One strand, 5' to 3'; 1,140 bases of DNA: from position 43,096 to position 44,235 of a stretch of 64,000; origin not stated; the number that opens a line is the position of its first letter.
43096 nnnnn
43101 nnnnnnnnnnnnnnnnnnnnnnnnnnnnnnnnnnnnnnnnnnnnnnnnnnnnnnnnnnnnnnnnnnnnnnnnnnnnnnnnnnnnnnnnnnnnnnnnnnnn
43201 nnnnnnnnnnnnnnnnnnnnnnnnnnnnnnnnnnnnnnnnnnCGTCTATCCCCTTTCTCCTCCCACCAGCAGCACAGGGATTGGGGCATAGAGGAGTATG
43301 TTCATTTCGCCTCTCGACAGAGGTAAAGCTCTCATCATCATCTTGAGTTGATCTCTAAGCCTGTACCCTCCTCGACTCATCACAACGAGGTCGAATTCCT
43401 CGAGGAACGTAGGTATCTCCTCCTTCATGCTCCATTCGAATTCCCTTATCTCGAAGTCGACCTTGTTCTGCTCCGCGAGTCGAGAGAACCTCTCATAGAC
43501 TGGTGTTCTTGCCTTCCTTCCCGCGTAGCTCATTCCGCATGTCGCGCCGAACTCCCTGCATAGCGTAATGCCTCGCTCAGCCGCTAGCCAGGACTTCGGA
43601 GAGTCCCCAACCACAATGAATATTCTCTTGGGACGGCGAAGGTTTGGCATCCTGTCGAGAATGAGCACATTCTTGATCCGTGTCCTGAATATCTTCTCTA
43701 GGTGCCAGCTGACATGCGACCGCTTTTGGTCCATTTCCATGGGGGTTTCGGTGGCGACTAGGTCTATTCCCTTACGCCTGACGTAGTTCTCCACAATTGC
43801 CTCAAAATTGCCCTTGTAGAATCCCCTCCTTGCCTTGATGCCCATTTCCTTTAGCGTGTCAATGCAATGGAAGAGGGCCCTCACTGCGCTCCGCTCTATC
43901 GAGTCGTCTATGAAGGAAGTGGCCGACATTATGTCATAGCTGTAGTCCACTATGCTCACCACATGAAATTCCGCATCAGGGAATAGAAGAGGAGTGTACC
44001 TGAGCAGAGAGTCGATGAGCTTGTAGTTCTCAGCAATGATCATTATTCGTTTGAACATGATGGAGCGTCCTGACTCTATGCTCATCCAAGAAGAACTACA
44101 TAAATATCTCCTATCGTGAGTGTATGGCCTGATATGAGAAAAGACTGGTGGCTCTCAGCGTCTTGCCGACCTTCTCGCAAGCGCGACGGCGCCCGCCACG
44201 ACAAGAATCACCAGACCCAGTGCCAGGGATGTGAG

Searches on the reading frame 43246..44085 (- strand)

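Call 3: search_protein_families(library=pfam, proteins=[window:43246-44085:-], max_evalue=0.01)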
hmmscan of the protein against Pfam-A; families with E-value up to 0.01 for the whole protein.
window:43246-44085:- (279 aa): 1 family
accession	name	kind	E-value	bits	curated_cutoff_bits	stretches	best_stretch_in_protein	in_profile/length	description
PF00582.32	Usp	-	0.0072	17.3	24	0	200-274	58-140/141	Universal stress protein family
